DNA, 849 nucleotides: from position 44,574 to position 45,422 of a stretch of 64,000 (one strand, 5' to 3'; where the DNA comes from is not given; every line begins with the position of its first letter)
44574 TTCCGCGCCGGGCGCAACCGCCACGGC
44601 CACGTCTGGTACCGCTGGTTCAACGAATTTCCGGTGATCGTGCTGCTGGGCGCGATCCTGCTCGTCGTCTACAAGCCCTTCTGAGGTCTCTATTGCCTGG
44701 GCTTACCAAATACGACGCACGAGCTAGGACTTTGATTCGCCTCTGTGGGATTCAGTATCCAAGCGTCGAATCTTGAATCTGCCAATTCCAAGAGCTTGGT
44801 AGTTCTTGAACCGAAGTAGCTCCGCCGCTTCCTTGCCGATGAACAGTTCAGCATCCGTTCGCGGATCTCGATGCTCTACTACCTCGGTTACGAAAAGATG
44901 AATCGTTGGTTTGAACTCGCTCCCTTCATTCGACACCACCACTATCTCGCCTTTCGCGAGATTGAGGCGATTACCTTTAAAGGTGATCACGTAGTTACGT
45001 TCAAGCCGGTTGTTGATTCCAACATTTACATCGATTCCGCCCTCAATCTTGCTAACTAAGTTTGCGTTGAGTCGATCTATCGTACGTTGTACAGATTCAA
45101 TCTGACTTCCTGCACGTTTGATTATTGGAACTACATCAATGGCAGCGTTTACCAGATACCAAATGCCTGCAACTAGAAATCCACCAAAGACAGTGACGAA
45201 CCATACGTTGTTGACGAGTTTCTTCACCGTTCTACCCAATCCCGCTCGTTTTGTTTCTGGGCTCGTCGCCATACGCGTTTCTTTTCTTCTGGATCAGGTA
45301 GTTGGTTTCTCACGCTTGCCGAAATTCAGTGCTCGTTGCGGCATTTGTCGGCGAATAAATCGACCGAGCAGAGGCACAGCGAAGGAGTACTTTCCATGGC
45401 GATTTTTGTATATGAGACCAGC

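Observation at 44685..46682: AT-rich two-gene islet: ORC/STAND-like ATPase + small membrane protein, candidate undescribed defence module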

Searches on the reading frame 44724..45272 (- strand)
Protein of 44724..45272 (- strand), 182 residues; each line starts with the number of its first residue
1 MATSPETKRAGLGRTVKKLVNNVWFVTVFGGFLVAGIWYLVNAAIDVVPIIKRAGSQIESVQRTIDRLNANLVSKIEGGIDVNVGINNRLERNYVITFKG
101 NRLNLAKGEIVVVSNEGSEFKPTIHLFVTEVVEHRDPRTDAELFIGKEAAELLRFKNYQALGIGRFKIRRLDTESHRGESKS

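Call 3: search_protein_families(library=pfam, proteins=[window:44724-45272:-], max_evalue=1)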
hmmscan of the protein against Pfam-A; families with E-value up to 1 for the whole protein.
window:44724-45272:- (182 aa): 1 family
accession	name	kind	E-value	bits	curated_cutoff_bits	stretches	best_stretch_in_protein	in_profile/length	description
PF02043.22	Bac_chlorC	-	0.061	13.8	25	0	55-80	28-53/80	Bacteriochlorophyll C binding protein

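Call 4: search_protein_families(library=padloc, proteins=[window:44724-45272:-], max_evalue=1)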
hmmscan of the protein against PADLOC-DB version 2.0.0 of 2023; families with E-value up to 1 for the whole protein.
window:44724-45272:- (182 aa): 0 families

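Call 5: search_protein_families(library=ncbifam, proteins=[window:44724-45272:-], max_evalue=1)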
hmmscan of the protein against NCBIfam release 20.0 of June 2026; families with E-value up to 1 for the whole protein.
window:44724-45272:- (182 aa): 0 families

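Call 6: search_protein_families(library=phrogs, proteins=[window:44724-45272:-], max_evalue=1)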
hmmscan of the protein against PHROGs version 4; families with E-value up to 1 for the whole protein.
window:44724-45272:- (182 aa): 0 families

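Call 9: find_homologous_proteins(query=window:44724-45272:-, max_evalue=0.01)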
Query window:44724-45272:- (182 aa): 1 proteins with E <= 0.01 among 76 candidates.
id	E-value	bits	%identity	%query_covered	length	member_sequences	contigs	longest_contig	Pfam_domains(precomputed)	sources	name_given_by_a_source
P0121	1.2e-112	391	100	100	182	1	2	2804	-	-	-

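Call 32: search_protein_representatives(protein=window:44724-45272:-)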
Query: 182 residues. Proteins with E-value up to 0.001 (for the whole library): 48; up to 1e-10: 11; up to 1e-30: 1. The best 48 are listed.
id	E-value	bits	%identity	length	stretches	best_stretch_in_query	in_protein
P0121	3.7e-113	391.3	100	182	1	1-182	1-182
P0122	3.7e-18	82.1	33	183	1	28-175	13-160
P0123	5.7e-17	78.3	31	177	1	16-177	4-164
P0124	5.8e-15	71.7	35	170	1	50-172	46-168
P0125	2.7e-14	69.5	30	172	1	44-168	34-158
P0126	8.0e-14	68.0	30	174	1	18-173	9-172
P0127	5.3e-13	65.3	31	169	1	22-171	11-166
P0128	9.0e-12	61.3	33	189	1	17-173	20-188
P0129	1.6e-11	60.5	32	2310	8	53-118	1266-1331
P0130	8.1e-11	58.2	32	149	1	17-159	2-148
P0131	9.6e-11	58.0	31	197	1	55-171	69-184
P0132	1.2e-10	57.6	35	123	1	56-162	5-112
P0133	1.7e-10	57.2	28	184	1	52-167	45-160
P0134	1.8e-10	57.1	28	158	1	29-172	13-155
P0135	6.2e-10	55.4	27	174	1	34-179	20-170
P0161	1.6e-04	37.8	23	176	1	31-171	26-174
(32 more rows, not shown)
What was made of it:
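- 44724..45272 (-): Gene B: 182-aa bitopic membrane protein. It has a basic N-terminal tail, a TM helix that continues into a long helical stalk (residues 23-72), and a C-terminal double-psi beta-barrel (about residues 80-170). It is probably co-transcribed with gene A. 47 distant relatives (call 32).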

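Call 34: find_encoding_contigs(protein=P0122, flank=5000, max_places=4)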
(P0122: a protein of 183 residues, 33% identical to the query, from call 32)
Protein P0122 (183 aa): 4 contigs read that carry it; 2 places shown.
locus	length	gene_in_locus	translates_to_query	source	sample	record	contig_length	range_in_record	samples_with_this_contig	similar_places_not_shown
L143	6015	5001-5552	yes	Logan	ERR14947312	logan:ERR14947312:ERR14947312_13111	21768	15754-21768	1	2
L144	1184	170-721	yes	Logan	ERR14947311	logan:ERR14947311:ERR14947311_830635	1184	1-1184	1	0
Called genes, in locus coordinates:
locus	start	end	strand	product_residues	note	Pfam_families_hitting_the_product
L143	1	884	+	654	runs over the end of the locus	PF01555:N6_N4_Mtase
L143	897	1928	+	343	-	PF13310:Virulence_RhuM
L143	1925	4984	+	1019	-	PF04851:ResIII, PF00270:DEAD (weak), PF19778:RE_endonuc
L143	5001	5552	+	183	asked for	-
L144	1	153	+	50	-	?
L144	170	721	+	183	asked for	-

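Call 35: find_encoding_contigs(protein=P0123, flank=6000, max_places=3)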
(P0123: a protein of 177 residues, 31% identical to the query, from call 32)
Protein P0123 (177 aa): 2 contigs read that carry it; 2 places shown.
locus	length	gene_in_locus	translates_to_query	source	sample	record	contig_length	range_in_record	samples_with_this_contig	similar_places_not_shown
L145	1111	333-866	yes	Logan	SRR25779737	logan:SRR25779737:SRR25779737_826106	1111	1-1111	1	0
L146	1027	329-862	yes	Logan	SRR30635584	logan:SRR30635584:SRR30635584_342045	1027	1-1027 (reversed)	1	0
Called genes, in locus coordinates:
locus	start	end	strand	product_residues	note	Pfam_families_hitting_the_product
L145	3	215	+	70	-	?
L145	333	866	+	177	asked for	-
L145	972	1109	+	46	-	?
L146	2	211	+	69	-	?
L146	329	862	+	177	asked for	-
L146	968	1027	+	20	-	?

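Call 36: find_encoding_contigs(protein=P0124, flank=6000, max_places=3)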
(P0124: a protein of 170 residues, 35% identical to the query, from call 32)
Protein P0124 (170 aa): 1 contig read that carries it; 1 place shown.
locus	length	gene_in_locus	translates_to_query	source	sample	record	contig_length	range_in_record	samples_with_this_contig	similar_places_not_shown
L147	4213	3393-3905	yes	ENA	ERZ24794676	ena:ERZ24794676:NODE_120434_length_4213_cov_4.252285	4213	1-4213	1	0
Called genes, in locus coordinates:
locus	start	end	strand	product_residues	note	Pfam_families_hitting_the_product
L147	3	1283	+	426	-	?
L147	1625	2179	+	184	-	-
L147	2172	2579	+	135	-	-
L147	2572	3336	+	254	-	PF06114:Peptidase_M78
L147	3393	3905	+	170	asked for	-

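Call 51: predict_structure(alignment_id=A2)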
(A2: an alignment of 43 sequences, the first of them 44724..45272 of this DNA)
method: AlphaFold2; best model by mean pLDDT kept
length: 182 residues; sequences in the alignment: 43
mean_pLDDT: 89.3   pTM: 0.63
mean pLDDT of the five models: 89.3, 88.9, 88.0, 87.5, 87.0
residues with pLDDT >= 90: 132; 70-90: 26; 50-70: 24; < 50: 0
segments of 3 or more residues with pLDDT < 50: none
pLDDT, mean of each block of 10 residues (from residue 1): 66 75 90 97 96 97 91 73 97 96 95 94 96 96 97 94 96 67 59
secondary structure, 60 per line:
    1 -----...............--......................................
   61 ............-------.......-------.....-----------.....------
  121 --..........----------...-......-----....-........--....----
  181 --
elements in order: H6-20 H23-72 E80-86 E94-98 E110-114 E123-132 E143-145 H147-152 H158-161 E163-170 H173-176
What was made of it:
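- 44724..45272 (-): AlphaFold pLDDT 89.3 (call 51).
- On RlpA-like double-psi beta-barrel (DPBB_1): Model pLDDT is 89 (call 51).
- Gene B exposes only about 20 residues to the cytoplasm, where the ATPase is, so a direct sensor-effector contact is hard to picture (call 51; topology inferred).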

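Call 53: fold_search(model_id=the predicted structure, library=pdb)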
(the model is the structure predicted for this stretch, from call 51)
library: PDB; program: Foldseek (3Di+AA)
matches with E <= 10: 415; with E <= 0.001: 3
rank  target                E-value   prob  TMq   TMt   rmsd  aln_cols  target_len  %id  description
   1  9h4q_X                3.4e-04  1.00  0.36  0.08   4.1        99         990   14  Cryo-EM structure of the SEAC wing - EGOC (released 2025-11-05)
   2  4avr_A                4.1e-04  1.00  0.36  0.65   3.7       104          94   15  Crystal structure of the hypothetical protein Pa4485 from Pseudomonas aeruginosa (released 2013-01-09)
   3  8ae6_W                6.7e-04  1.00  0.38  0.09   4.2       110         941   13  Cryo-EM structure of the SEA complex wing (SEACIT) (released 2022-11-02)
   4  5kiw_A                1.0e-03  1.00  0.38  0.17   3.1        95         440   13  p97 ND1-L198W in complex with VIMP (released 2018-03-07)
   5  8adl_W                1.2e-03  1.00  0.36  0.08   4.2       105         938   13  Cryo-EM structure of the SEA complex (released 2022-11-02)
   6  7vct_A                1.5e-03  1.00  0.36  0.10   3.8        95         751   12  Human p97 single hexamer conformer III with D1-ATPgammaS and D2-ADP bound (released 2022-03-02)
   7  5kiw_B                1.8e-03  1.00  0.38  0.17   3.1        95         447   13  p97 ND1-L198W in complex with VIMP (released 2018-03-07)
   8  7t3a_A                2.6e-03  1.00  0.39  0.08   3.5       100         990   11  GATOR1-RAG-RAGULATOR - Inhibitory Complex (released 2022-04-06)
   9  6fpg_I                4.0e-03  1.00  0.37  0.43   5.6       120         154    8  Structure of the Ustilago maydis chorismate mutase 1 in complex with a Zea mays kiwellin (released 2019-01-16)
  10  4ko8_A                4.3e-03  1.00  0.38  0.16   3.0        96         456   12  Structure of p97 N-D1 R155H mutant in complex with ATPgS (released 2013-11-13)
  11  4ko8_B                4.5e-03  1.00  0.38  0.16   3.0        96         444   12  Structure of p97 N-D1 R155H mutant in complex with ATPgS (released 2013-11-13)
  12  5kiy_A                4.5e-03  1.00  0.36  0.16   3.3        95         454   12  p97 ND1-A232E in complex with VIMP (released 2017-12-20)
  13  7y4w_E                4.5e-03  1.00  0.34  0.09   3.6        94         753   12  The cryo-EM structure of human ERAD retro-translocation complex (released 2023-10-18)
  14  4x9u_A                4.8e-03  1.00  0.39  0.39   3.6       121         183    9  Crystal structure of the kiwifruit allergen Act d 5 (released 2015-07-29)
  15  5epp_A                4.8e-03  1.00  0.36  0.38   3.4        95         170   13  Structural Insights into the Interaction of p97 N-terminus Domain and VBM Motif in Rhomboid Protease, RHBDL4 (released 2016-09-14)
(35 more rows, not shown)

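Call 55: find_homologous_proteins(query=A2, max_evalue=0.001)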
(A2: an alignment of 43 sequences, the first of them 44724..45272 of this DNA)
Query A2 (43 sequences) (182 aa, profile of the alignment): 5 proteins with E <= 0.001 among 2278 candidates.
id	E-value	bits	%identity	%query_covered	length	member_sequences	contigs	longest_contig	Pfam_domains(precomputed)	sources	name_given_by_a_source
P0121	5.3e-43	165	100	100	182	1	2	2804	-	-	-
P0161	2.3e-41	159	22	73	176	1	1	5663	-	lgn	-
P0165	7.9e-30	122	25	90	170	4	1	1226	-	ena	-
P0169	4.3e-27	113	22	62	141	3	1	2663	-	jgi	jgi:hypothetical protein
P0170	3.1e-26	110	25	80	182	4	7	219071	-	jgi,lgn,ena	-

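Call 57: find_encoding_contigs(protein=P0170, flank=7000, max_places=4)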
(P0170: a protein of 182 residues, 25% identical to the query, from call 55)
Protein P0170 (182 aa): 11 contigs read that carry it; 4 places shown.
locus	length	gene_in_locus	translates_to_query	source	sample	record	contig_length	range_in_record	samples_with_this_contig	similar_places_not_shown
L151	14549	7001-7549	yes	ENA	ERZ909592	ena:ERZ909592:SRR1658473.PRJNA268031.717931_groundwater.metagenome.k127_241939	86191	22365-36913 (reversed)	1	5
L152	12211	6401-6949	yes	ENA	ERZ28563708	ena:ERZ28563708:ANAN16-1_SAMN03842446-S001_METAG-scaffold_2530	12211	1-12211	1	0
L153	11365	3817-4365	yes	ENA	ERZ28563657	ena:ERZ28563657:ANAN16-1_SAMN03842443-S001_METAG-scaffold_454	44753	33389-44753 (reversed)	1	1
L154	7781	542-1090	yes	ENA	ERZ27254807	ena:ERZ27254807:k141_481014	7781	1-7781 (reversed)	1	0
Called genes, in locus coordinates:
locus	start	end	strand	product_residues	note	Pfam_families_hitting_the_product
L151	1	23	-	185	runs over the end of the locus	PF01025:GrpE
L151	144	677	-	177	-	PF00578:AhpC-TSA, PF08534:Redoxin, PF00085:Thioredoxin, PF13098:Thioredoxin_2 (weak), PF13905:Thioredoxin_8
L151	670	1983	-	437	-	PF00275:EPSP_synthase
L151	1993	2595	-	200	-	PF14123:DUF4290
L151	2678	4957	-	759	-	PF00580:UvrD-helicase, PF01443:Viral_helicase1 (faint), PF13245:AAA_19, PF13604:AAA_30 (weak), PF13361:UvrD_C, PF13538:UvrD_C_2, PF21196:PcrA_UvrD_tudor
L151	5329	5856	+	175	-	-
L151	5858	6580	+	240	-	PF13174:TPR_6 (faint), PF14559:TPR_19 (weak)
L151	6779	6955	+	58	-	-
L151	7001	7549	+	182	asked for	-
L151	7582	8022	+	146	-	-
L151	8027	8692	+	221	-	-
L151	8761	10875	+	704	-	PF13884:Peptidase_S74, PF18962:Por_Secre_tail (weak)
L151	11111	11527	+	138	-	-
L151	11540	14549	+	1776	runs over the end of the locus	PF13585:CHU_C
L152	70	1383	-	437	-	PF00275:EPSP_synthase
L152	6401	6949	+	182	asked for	-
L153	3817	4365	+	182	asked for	-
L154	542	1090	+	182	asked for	-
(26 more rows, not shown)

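Call 58: find_encoding_contigs(protein=P0161, flank=6000, max_places=2)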
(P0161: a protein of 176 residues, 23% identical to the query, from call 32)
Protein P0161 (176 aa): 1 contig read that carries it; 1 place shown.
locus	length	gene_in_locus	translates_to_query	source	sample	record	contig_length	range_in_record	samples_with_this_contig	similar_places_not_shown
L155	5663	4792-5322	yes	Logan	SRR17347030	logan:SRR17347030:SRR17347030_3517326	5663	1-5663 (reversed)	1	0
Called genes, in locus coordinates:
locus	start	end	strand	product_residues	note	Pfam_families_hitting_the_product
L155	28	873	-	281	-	-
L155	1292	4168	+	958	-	PF20464:MmeI_N, PF20465:MmeI_hel, PF20473:MmeI_Mtase, PF07669:Eco57I, PF20466:MmeI_TRD, PF20467:MmeI_C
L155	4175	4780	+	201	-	-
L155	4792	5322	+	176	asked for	-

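Call 64: search_protein_families(library=pfam, alignment_id=A2, max_evalue=0.1)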
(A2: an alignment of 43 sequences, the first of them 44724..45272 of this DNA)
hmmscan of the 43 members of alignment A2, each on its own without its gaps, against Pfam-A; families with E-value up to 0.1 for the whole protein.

A. member 1, window:44724-45272:- (182 aa): 1 family
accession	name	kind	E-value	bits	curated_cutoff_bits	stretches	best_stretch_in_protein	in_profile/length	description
PF02043.22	Bac_chlorC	-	0.061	13.8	25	0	55-80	28-53/80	Bacteriochlorophyll C binding protein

B. families by the number of members that match (of 43 scanned): 28 families (the first 25 are shown)
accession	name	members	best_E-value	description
PF06103.16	DUF948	1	0.01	Bacterial protein of unknown function (DUF948)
PF01878.24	EVE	1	0.012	EVE domain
PF10496.14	Syntaxin-18_N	1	0.019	SNARE-complex protein Syntaxin-18 N-terminus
PF13314.11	DUF4083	1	0.026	Domain of unknown function (DUF4083)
PF09340.15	NuA4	1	0.031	Histone acetyltransferase subunit NuA4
PF22250.1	PFF1_C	1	0.031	Vacuolar membrane protease, C-terminal domain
PF11987.13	IF-2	1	0.033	Translation-initiation factor 2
PF22813.1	TcaA_2nd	1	0.035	TcaA protein second domain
PF07853.16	DUF1648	1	0.035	Domain of unknown function (DUF1648)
PF02736.25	Myosin_N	1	0.037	Myosin N-terminal SH3-like domain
PF20260.4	PUA_4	1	0.04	RNA methyltransferase PUA domain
PF16190.11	E1_FCCH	1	0.042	Ubiquitin-activating enzyme E1 FCCH domain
PF01493.24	GXGXG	1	0.043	GXGXG motif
PF13159.12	DUF3994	1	0.047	Domain of unknown function (DUF3994)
PF17583.7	DUF5484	1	0.051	Family of unknown function (DUF5484)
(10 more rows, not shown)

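Call 65: search_protein_families(library=padloc, alignment_id=A2, max_evalue=0.1)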
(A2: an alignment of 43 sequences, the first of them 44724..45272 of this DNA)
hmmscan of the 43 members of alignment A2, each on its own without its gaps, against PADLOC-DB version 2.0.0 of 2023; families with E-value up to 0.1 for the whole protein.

A. member 1, window:44724-45272:- (182 aa): 0 families

B. families by the number of members that match (of 43 scanned): 6 families
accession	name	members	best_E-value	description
PDLC02868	DpdF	1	0.00078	DpdF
PDLC03064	Specificity_I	1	0.0058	Type I specificity subunit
PDLC03729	oMTase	1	0.007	orphan methyltransferase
PDLC04583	PDC-M33B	1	0.01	-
PDLC00151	HamA1|HamA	1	0.012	DUF1837 domain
PDLC04020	PD-Lambda-6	1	0.02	-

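Call 77: search_dna_similar(query=window:44724-45272:-, collection=plasmids, mode=protein, max_evalue=0.01, max_rows=20)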
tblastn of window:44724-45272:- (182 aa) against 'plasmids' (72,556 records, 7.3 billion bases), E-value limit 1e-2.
No match.

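Call 78: search_dna_similar(query=window:44724-45272:-, collection=phages, mode=protein, max_evalue=0.01, max_rows=20)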
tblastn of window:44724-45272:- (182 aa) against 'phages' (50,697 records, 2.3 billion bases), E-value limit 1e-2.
No match.
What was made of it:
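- Tried and rejected: Gene B in annotated records. tblastn against annotated plasmids and phages found no match (calls 77, 78).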
